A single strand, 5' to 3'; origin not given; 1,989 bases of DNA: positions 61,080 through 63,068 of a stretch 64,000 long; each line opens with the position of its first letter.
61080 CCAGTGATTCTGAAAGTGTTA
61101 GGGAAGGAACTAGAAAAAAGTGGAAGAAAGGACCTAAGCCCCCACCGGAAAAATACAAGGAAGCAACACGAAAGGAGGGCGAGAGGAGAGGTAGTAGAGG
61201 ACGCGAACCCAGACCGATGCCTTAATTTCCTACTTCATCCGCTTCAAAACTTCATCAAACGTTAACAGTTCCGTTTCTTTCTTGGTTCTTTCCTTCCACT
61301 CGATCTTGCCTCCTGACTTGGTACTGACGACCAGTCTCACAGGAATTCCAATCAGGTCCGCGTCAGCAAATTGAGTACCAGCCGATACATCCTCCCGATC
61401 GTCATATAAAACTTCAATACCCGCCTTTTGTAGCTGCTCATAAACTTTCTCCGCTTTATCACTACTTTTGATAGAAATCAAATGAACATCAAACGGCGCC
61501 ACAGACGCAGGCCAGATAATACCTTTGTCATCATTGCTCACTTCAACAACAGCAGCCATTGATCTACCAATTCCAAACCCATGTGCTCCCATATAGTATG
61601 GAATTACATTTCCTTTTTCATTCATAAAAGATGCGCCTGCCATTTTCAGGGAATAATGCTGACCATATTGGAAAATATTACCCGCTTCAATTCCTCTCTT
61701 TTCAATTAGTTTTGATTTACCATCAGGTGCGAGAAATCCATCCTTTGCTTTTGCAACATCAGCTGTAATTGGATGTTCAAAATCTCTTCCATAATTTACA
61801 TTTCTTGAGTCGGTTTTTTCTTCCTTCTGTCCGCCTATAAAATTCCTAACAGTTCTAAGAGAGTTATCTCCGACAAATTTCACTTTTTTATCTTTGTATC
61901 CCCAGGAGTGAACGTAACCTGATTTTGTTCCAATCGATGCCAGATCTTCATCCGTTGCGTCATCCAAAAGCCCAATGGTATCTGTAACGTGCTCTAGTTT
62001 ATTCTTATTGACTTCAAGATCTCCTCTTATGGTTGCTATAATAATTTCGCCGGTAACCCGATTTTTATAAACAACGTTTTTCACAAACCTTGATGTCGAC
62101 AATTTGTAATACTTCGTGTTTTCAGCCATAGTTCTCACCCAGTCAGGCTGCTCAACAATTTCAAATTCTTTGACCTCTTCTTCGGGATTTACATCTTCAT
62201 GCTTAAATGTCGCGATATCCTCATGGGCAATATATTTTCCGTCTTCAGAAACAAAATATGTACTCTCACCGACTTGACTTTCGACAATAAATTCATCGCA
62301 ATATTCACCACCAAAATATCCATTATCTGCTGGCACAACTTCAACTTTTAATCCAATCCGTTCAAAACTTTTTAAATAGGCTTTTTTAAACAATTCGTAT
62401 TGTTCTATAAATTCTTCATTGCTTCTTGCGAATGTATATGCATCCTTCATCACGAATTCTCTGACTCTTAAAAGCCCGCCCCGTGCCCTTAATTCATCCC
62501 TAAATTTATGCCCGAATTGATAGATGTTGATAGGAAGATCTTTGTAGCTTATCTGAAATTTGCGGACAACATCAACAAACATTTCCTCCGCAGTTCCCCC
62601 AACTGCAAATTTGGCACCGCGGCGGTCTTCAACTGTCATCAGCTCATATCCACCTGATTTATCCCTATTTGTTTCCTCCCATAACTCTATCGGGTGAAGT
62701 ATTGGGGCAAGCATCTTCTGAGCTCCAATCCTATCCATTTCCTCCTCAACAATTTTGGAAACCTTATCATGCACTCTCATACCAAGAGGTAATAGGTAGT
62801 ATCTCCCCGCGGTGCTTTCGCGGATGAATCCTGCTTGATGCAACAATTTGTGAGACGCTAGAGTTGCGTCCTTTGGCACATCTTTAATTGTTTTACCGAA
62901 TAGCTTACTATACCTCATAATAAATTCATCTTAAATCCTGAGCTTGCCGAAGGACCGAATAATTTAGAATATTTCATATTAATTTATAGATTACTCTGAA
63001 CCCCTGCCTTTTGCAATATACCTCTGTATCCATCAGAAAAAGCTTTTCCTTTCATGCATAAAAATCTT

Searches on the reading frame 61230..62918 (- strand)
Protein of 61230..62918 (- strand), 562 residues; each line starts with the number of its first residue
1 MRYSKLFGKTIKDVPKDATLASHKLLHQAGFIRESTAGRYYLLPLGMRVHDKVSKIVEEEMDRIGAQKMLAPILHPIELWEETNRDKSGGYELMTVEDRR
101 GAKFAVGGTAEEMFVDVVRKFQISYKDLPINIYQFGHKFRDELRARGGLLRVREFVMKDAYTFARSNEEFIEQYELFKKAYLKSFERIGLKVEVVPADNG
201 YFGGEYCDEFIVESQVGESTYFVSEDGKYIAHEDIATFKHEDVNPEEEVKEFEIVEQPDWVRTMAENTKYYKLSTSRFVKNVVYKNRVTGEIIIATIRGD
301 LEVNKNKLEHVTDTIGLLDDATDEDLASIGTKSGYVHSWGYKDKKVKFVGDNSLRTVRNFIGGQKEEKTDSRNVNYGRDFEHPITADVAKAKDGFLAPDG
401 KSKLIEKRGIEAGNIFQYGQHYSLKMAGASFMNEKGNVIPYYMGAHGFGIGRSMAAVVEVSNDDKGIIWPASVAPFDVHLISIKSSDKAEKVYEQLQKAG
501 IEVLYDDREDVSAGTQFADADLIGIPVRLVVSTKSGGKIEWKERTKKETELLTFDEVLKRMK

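Call 8: find_encoding_contigs(protein=window:61230-62918:-, flank=10000, max_places=6)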
Protein window:61230-62918:- (562 aa): 1 contig read that carries it; 1 place shown.
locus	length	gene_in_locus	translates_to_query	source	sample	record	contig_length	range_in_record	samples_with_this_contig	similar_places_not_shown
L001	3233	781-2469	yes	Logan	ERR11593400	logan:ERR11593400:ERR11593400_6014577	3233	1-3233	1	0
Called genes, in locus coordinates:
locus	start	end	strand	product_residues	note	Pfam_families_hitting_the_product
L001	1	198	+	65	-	?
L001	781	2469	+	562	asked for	PF00587:tRNA-synt_2b, PF04073:tRNA_edit, PF03129:HGTP_anticodon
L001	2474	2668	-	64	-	-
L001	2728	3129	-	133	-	-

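Call 9: find_related_loci(query=window:61233-62918:-, collection=genome_contigs, flank=3000)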
Query window:61233-62918:- (562 aa) in genome_contigs; peptide patterns used: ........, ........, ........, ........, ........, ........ (x = any residue, [..] = any of these).
145 stretches matched a pattern; 11 encode a relative of the query (tblastn E <= 1e-3); 11 distinct loci.
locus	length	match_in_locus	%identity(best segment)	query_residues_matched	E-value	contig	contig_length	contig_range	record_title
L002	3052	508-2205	66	1-561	0e+0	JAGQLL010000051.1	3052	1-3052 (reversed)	MAG: Candidatus Dojkabacteria bacterium isolate HKST-UBA15 2011-04-20_1_(paired)_contig_430547, whole genome shotgun seq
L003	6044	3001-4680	54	1-562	0e+0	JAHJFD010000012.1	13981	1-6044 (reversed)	MAG: Patescibacteria group bacterium isolate Modern_marine_glass_biofilm.mb.158 Modern_marine_gla.mb.158_k141_155924, wh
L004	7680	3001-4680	53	1-562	0e+0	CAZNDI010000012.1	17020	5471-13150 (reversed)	MAG TPA_asm: uncultured Candidatus Peribacteria bacterium isolate binchicken_co73_89 genome assembly, contig: NODE_497_l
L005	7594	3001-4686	54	1-555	0e+0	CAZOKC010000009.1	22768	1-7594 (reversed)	MAG TPA_asm: uncultured Candidatus Peribacteria bacterium isolate SRP290908_co2_377 genome assembly, contig: NODE_2886_l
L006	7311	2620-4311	51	1-557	0e+0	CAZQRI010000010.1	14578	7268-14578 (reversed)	MAG TPA_asm: uncultured Gammaproteobacteria bacterium isolate SRP298887_co1_343 genome assembly, contig: NODE_4178_lengt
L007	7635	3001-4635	40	1-548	2e-120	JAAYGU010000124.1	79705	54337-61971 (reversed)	MAG: Bacillota bacterium isolate AS09scLD_265 307151_AS09, whole genome shotgun sequence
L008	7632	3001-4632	41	1-544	1e-120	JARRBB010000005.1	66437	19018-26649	MAG: Thermotogaceae bacterium isolate DJKA100_ANT21_bin.11 scaffold_22, whole genome shotgun sequence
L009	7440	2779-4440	40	1-557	9e-120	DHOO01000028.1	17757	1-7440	MAG TPA_asm: Firmicutes bacterium UBA5388 UBA5388_contig_10260, whole genome shotgun sequence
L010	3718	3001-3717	67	1-239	2e-108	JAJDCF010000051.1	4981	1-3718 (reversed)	MAG: Patescibacteria group bacterium isolate OFTM208 OFTM208_50, whole genome shotgun sequence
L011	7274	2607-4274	36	1-558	2e-101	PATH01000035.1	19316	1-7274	MAG: Acidimicrobiaceae bacterium isolate SAT161 MHASMcontig_1974857, whole genome shotgun sequence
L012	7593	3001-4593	37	1-534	2e-99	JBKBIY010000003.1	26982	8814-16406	MAG: bacterium isolate 21I_057.bin.20 NODE_3_length_26982_cov_4.156848, whole genome shotgun sequence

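Call 28: find_homologous_proteins(query=window:61233-62918:-, max_evalue=1e-100)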
Query window:61233-62918:- (562 aa): 5543 proteins with E <= 1e-100 among 8000 candidates; the best 120 are listed.
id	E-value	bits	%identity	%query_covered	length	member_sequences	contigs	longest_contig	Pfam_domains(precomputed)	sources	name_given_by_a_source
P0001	0.0e+0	1263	100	100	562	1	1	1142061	PF03129.26,PF00587.31,PF04073.21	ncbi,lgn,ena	-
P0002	0.0e+0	1096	84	100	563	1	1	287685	PF03129.26,PF00587.31,PF04073.21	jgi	jgi:prolyl-tRNA synthetase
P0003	0.0e+0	1086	83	100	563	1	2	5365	PF03129.26,PF00587.31,PF04073.21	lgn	-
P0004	0.0e+0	1083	82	100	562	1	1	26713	PF03129.26,PF00587.31,PF04073.21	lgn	-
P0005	0.0e+0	1070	81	100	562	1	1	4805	PF03129.26,PF00587.31,PF04073.21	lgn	-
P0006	0.0e+0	1070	81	100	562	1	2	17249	PF03129.26,PF00587.31,PF04073.21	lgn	-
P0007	0.0e+0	1069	81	100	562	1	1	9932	PF03129.26,PF00587.31,PF04073.21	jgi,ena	jgi:prolyl-tRNA synthetase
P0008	0.0e+0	1067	80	100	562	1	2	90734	PF03129.26,PF00587.31,PF04073.21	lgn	-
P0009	4.0e-296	1001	77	100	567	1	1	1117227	PF03129.26,PF00587.31,PF04073.21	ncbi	-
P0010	1.1e-268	911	72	99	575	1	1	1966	PF03129.26,PF00587.31,PF04073.21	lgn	-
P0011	9.4e-261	884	70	98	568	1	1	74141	PF03129.26,PF00587.31,PF04073.21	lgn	-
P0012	1.0e-260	884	69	100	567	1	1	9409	PF03129.26,PF00587.31,PF04073.21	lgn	-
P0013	1.9e-259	880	68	100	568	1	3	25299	PF03129.26,PF00587.31,PF04073.21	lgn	-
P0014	4.7e-259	879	68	100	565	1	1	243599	PF03129.26,PF00587.31,PF04073.21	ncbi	-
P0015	5.9e-259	878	67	99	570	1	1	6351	PF03129.26,PF00587.31,PF04073.21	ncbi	-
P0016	4.5e-258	876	69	99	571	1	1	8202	PF03129.26,PF00587.31,PF04073.21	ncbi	-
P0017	8.2e-258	875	67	100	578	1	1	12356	PF03129.26,PF00587.31,PF04073.21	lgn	-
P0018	1.7e-257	874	67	99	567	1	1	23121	PF03129.26,PF00587.31,PF04073.21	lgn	-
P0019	3.1e-256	869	67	98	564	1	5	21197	PF03129.26,PF00587.31,PF04073.21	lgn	-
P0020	3.7e-256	869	68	98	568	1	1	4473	PF03129.26,PF00587.31,PF04073.21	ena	-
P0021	4.4e-255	866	65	100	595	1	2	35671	PF03129.26,PF00587.31,PF04073.21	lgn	-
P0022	6.5e-255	865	66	99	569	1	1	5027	PF03129.26,PF00587.31,PF04073.21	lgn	-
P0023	1.9e-254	864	66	99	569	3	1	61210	PF03129.26,PF00587.31,PF04073.21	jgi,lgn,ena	-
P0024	4.4e-254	862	66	100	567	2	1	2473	PF03129.26,PF00587.31,PF04073.21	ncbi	-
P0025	9.3e-254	861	68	99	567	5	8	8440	PF03129.26,PF00587.31,PF04073.21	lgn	-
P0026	1.1e-252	858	69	99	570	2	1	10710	PF03129.26,PF00587.31,PF04073.21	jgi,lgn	jgi:prolyl-tRNA synthetase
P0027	1.7e-252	857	67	99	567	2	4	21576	PF03129.26,PF00587.31,PF04073.21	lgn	-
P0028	5.5e-252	855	66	99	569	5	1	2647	PF03129.26,PF00587.31,PF04073.21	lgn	-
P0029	4.8e-251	852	66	99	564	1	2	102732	PF03129.26,PF00587.31,PF04073.21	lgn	-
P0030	3.1e-250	850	66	100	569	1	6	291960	PF03129.26,PF00587.31,PF04073.21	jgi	jgi:prolyl-tRNA synthetase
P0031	9.3e-250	848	66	100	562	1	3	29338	PF03129.26,PF00587.31,PF04073.21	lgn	-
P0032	1.3e-249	848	67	100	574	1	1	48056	PF03129.26,PF00587.31,PF04073.21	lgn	-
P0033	1.3e-249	848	66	99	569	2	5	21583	PF03129.26,PF00587.31,PF04073.21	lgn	-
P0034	1.4e-249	848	65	100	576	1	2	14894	PF03129.26,PF00587.31,PF04073.21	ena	-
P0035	1.7e-249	847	66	99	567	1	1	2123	PF03129.26,PF00587.31,PF04073.21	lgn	-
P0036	4.5e-249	846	65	100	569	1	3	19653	PF03129.26,PF00587.31,PF04073.21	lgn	-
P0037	1.6e-248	844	66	99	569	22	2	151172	PF03129.26,PF00587.31,PF04073.21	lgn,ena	-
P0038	1.3e-247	841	65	99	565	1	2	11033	PF03129.26,PF00587.31,PF04073.21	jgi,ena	-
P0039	1.7e-247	841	66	100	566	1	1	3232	PF03129.26,PF00587.31,PF04073.21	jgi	jgi:prolyl-tRNA synthetase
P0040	9.8e-247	838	64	99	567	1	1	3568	PF03129.26,PF00587.31,PF04073.21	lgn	-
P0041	1.5e-242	824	65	98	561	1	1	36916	PF03129.26,PF00587.31,PF04073.21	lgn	-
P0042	5.0e-242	823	66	99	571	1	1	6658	PF03129.26,PF00587.31,PF04073.21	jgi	jgi:prolyl-tRNA synthetase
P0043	3.2e-241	820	66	99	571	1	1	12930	PF03129.26,PF00587.31,PF04073.21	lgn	-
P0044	3.4e-241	820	64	100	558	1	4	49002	PF03129.26,PF00587.31,PF04073.21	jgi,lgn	jgi:prolyl-tRNA synthetase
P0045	2.1e-240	817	64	100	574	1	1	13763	PF03129.26,PF00587.31,PF04073.21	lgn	-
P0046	2.9e-240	817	66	98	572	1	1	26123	PF03129.26,PF00587.31,PF04073.21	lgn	-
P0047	5.5e-240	816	65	99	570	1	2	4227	PF03129.26,PF00587.31,PF04073.21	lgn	-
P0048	1.2e-239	815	62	100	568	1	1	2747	PF03129.26,PF00587.31,PF04073.21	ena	-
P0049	2.8e-239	814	64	99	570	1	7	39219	PF03129.26,PF00587.31,PF04073.21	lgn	-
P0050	1.4e-238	811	64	99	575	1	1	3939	PF03129.26,PF00587.31,PF04073.21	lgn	-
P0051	1.6e-237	808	63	100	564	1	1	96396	PF03129.26,PF00587.31,PF04073.21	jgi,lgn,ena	-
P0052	3.0e-237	807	63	100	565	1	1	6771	PF03129.26,PF00587.31,PF04073.21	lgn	-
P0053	8.4e-237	805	62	100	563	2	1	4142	PF03129.26,PF00587.31,PF04073.21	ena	-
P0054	2.4e-236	804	63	99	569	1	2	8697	PF03129.26,PF00587.31,PF04073.21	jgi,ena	-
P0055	2.8e-236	804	64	100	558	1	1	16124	PF03129.26,PF00587.31,PF04073.21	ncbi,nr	ncbi:MAG: proline--tRNA ligase [Patescibacteria group bacterium]|nr:proline--tRNA ligase [Patescibac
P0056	2.8e-236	804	62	100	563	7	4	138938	PF03129.26,PF00587.31,PF04073.21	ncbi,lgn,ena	ncbi:MAG: proline--tRNA ligase [Patescibacteria group bacterium]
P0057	4.2e-236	803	62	100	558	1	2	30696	PF03129.26,PF00587.31,PF04073.21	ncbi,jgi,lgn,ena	-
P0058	7.9e-236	802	63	100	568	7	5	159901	PF03129.26,PF00587.31,PF04073.21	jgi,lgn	jgi:prolyl-tRNA synthetase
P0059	8.4e-236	802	63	99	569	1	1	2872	PF03129.26,PF00587.31,PF04073.21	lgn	-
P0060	9.0e-236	802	62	99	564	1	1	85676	PF03129.26,PF00587.31,PF04073.21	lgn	-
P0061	9.2e-236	802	62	100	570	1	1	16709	PF03129.26,PF00587.31,PF04073.21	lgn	-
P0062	2.3e-235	801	61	100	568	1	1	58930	PF03129.26,PF00587.31,PF04073.21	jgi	jgi:prolyl-tRNA synthetase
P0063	7.2e-235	799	64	100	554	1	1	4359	PF03129.26,PF00587.31,PF04073.21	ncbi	-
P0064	7.3e-235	799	63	100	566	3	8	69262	PF03129.26,PF00587.31,PF04073.21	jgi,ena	-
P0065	7.7e-235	799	62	100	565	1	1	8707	PF03129.26,PF00587.31,PF04073.21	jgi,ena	-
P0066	8.1e-235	799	63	100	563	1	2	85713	PF03129.26,PF00587.31,PF04073.21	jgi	jgi:prolyl-tRNA synthetase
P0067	1.0e-234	798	62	100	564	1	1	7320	PF03129.26,PF00587.31,PF04073.21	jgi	-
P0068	1.1e-234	798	62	99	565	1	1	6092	PF03129.26,PF00587.31,PF04073.21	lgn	-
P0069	1.2e-234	798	61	100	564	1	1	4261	PF03129.26,PF00587.31,PF04073.21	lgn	-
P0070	1.6e-234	798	64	98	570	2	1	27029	PF03129.26,PF00587.31,PF04073.21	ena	-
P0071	2.0e-234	797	63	99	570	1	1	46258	PF03129.26,PF00587.31,PF04073.21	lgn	-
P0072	3.4e-234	797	61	100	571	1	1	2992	PF03129.26,PF00587.31,PF04073.21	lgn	-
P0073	3.5e-234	797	63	99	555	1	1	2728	PF03129.26,PF00587.31,PF04073.21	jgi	jgi:prolyl-tRNA synthetase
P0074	6.6e-234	796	62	100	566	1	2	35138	PF03129.26,PF00587.31,PF04073.21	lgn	-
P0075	9.8e-234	795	62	99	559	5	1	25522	PF03129.26,PF00587.31,PF04073.21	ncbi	-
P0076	2.1e-233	794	63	100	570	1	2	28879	PF03129.26,PF00587.31,PF04073.21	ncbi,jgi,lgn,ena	jgi:prolyl-tRNA synthetase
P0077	2.3e-233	794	60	100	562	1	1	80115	PF03129.26,PF00587.31,PF04073.21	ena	-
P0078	2.4e-233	794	62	99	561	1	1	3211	PF03129.26,PF00587.31,PF04073.21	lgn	-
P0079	2.8e-233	794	62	100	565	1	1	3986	PF03129.26,PF00587.31,PF04073.21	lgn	-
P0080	3.2e-233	794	62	100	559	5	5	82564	PF03129.26,PF00587.31,PF04073.21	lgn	-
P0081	3.5e-233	793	62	100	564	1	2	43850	PF03129.26,PF00587.31,PF04073.21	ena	-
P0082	4.9e-233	793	60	100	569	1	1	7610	PF03129.26,PF00587.31,PF04073.21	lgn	-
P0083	5.1e-233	793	63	99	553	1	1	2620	PF03129.26,PF00587.31,PF04073.21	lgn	-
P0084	5.4e-233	793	64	98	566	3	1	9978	PF03129.26,PF00587.31,PF04073.21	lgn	-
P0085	6.0e-233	793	62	100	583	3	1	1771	PF03129.26,PF00587.31,PF04073.21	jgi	-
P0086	6.4e-233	793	63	99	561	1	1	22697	PF03129.26,PF00587.31,PF04073.21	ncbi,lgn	-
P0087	6.5e-233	793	62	100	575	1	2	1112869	PF03129.26,PF00587.31,PF04073.21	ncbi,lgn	ncbi:MAG: proline--tRNA ligase [Patescibacteria group bacterium]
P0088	7.7e-233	792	62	100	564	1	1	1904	PF03129.26,PF00587.31,PF04073.21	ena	-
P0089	1.9e-232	791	62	100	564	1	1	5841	PF03129.26,PF00587.31,PF04073.21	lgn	-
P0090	1.9e-232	791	62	100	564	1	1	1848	PF03129.26,PF00587.31,PF04073.21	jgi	jgi:prolyl-tRNA synthetase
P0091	2.0e-232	791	62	100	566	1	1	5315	PF03129.26,PF00587.31,PF04073.21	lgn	-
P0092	2.2e-232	791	62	100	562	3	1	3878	PF03129.26,PF00587.31,PF04073.21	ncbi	ncbi:MAG: proline--tRNA ligase [Candidatus Roizmanbacteria bacterium]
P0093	2.3e-232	791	62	100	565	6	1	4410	PF03129.26,PF00587.31,PF04073.21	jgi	jgi:prolyl-tRNA synthetase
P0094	3.4e-232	790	63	100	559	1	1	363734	PF03129.26,PF00587.31,PF04073.21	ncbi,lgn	-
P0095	3.4e-232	790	63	100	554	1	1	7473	PF03129.26,PF00587.31,PF04073.21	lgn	-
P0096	3.8e-232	790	62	100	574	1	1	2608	PF03129.26,PF00587.31,PF04073.21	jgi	jgi:prolyl-tRNA synthetase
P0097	3.8e-232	790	60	100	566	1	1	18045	PF03129.26,PF00587.31,PF04073.21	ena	-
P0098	4.3e-232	790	63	98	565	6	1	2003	PF03129.26,PF00587.31,PF04073.21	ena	-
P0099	4.5e-232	790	63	100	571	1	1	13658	PF03129.26,PF00587.31,PF04073.21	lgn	-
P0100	8.6e-232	789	62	100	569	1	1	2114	PF03129.26,PF00587.31,PF04073.21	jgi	-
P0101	1.3e-231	788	62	100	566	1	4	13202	PF03129.26,PF00587.31,PF04073.21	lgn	-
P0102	1.8e-231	788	62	100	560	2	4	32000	PF03129.26,PF00587.31,PF04073.21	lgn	-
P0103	1.9e-231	788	61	100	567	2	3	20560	PF03129.26,PF00587.31,PF04073.21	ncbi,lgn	-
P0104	2.1e-231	788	60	100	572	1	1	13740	PF03129.26,PF00587.31,PF04073.21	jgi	-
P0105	2.1e-231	788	62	100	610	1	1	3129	PF03129.26,PF00587.31,PF04073.21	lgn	-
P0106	2.2e-231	787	62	100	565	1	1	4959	PF03129.26,PF00587.31,PF04073.21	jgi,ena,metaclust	metaclust:\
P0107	2.4e-231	787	61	100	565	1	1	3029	PF03129.26,PF00587.31,PF04073.21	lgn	-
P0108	2.6e-231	787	62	100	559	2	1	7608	PF03129.26,PF00587.31,PF04073.21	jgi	jgi:prolyl-tRNA synthetase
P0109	2.8e-231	787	62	100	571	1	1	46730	PF03129.26,PF00587.31,PF04073.21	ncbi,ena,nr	ncbi:proline--tRNA ligase [Candidatus Beckwithbacteria bacterium]|nr:proline--tRNA ligase [Candidatu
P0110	2.9e-231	787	62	98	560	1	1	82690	PF03129.26,PF00587.31,PF04073.21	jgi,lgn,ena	-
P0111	3.4e-231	787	62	100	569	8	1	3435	PF03129.26,PF00587.31,PF04073.21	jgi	-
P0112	3.7e-231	787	63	99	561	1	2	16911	PF03129.26,PF00587.31,PF04073.21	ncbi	ncbi:MAG: proline--tRNA ligase, partial [Patescibacteria group bacterium]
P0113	4.6e-231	786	63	99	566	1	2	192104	PF03129.26,PF00587.31,PF04073.21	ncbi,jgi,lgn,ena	-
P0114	6.5e-231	786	62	100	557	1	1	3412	PF03129.26,PF00587.31,PF04073.21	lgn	-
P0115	7.6e-231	786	63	99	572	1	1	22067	PF03129.26,PF00587.31,PF04073.21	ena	-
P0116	8.1e-231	786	62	100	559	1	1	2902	PF03129.26,PF00587.31,PF04073.21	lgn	-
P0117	9.9e-231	785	62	98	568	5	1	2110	PF03129.26,PF00587.31,PF04073.21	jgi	-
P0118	1.2e-230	785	62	100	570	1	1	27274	PF03129.26,PF00587.31,PF04073.21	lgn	-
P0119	1.6e-230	785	60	99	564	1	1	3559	PF03129.26,PF00587.31,PF04073.21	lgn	-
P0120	1.7e-230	785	63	97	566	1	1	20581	PF03129.26,PF00587.31,PF04073.21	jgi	-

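Call 30: find_encoding_contigs(protein=P0002, flank=4000, max_places=2)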
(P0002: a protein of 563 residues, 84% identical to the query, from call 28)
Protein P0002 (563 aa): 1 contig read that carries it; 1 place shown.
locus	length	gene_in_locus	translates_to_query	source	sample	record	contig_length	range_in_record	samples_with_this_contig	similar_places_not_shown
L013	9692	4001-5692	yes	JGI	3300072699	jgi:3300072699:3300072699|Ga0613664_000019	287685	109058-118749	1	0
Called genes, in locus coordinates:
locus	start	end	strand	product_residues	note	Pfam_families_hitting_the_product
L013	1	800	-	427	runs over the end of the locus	PF02812:ELFV_dehydrog_N, PF00208:ELFV_dehydrog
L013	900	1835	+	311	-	PF03446:NAD_binding_2, PF00393:6PGD (weak)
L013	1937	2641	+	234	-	-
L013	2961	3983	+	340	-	PF02423:OCD_Mu_crystall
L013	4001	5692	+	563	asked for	PF00587:tRNA-synt_2b, PF04073:tRNA_edit, PF03129:HGTP_anticodon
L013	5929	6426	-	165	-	-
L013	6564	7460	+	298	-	-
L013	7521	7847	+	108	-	PF11969:DcpS_C, PF01230:HIT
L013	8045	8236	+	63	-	PF01165:Ribosomal_S21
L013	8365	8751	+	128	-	PF02130:YbeY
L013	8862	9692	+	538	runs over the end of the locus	PF00004:AAA (faint), PF13177:DNA_pol3_delta2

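Call 31: find_encoding_contigs(protein=P0004, flank=4000, max_places=2)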
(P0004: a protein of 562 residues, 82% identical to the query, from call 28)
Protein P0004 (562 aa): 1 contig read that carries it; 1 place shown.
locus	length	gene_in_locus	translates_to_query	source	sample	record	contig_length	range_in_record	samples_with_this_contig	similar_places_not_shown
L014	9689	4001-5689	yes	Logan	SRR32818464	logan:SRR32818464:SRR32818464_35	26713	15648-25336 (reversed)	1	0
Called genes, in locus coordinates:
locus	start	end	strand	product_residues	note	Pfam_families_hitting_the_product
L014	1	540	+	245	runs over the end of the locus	-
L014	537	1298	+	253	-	PF01182:Glucosamine_iso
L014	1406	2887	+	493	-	PF00479:G6PD_N, PF02781:G6PD_C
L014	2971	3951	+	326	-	PF01210:NAD_Gly3P_dh_N (weak), PF03446:NAD_binding_2, PF03807:F420_oxidored (weak), PF00393:6PGD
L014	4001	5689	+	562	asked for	PF00587:tRNA-synt_2b, PF04073:tRNA_edit, PF03129:HGTP_anticodon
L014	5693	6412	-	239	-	-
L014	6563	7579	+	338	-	-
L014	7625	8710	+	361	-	PF00392:GntR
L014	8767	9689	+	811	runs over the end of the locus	-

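Call 32: find_encoding_contigs(protein=P0008, flank=4000, max_places=2)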
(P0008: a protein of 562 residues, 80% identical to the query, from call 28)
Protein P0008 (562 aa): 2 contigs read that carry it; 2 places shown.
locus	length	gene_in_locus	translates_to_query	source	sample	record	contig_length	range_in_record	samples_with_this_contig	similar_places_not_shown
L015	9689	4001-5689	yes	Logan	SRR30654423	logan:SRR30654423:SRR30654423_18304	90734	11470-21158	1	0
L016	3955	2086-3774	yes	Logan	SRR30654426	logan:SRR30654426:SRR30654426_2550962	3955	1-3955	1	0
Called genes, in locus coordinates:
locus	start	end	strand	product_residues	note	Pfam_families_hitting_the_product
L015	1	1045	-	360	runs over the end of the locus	PF01370:Epimerase, PF04321:RmlD_sub_bind, PF07993:NAD_binding_4 (weak)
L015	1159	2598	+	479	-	PF00479:G6PD_N, PF02781:G6PD_C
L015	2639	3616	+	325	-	PF01210:NAD_Gly3P_dh_N (weak), PF02558:ApbA (weak), PF03446:NAD_binding_2, PF03807:F420_oxidored (weak), PF00393:6PGD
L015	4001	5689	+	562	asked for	PF00587:tRNA-synt_2b, PF04073:tRNA_edit, PF03129:HGTP_anticodon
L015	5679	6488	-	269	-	-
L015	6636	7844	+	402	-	-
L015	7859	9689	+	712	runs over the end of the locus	-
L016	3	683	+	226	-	?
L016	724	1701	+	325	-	PF01210:NAD_Gly3P_dh_N (weak), PF02558:ApbA (weak), PF03446:NAD_binding_2, PF03807:F420_oxidored (weak), PF00393:6PGD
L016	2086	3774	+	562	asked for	PF00587:tRNA-synt_2b, PF04073:tRNA_edit, PF03129:HGTP_anticodon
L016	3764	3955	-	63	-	?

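Call 33: find_encoding_contigs(protein=P0009, flank=4000, max_places=2)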
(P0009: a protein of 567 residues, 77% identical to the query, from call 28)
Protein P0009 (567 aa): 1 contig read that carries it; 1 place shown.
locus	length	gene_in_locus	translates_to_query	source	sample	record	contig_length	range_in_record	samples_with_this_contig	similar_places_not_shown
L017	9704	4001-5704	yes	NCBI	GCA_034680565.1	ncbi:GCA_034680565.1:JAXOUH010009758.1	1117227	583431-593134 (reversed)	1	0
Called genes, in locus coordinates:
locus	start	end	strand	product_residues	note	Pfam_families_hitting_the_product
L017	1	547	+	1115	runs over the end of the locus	PF07705:CARDB, PF28202:SlaA-like (faint), PF07705:CARDB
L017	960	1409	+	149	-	-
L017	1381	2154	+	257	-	-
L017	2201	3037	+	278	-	PF00491:Arginase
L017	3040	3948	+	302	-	PF00512:HisKA (weak), PF02518:HATPase_c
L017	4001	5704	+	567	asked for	PF00587:tRNA-synt_2b, PF04073:tRNA_edit, PF03129:HGTP_anticodon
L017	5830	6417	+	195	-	-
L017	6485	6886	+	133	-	-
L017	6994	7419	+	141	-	-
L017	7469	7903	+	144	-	-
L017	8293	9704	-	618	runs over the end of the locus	PF13522:GATase_6, PF13537:GATase_7, PF00733:Asn_synthase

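Call 39: find_encoding_contigs(protein=P0003, flank=3000, max_places=2)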
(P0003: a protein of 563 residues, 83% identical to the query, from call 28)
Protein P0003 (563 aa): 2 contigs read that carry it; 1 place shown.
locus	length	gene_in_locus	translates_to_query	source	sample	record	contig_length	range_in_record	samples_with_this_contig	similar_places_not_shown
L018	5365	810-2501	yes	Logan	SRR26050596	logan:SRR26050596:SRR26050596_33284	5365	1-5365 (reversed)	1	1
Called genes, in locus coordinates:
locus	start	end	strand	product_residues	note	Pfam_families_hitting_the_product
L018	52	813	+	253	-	PF03807:F420_oxidored (weak), PF14748:P5CR_dimer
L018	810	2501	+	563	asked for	PF00587:tRNA-synt_2b, PF04073:tRNA_edit, PF03129:HGTP_anticodon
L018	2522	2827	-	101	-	PF05635:23S_rRNA_IVP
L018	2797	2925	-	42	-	-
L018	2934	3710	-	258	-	-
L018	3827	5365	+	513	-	?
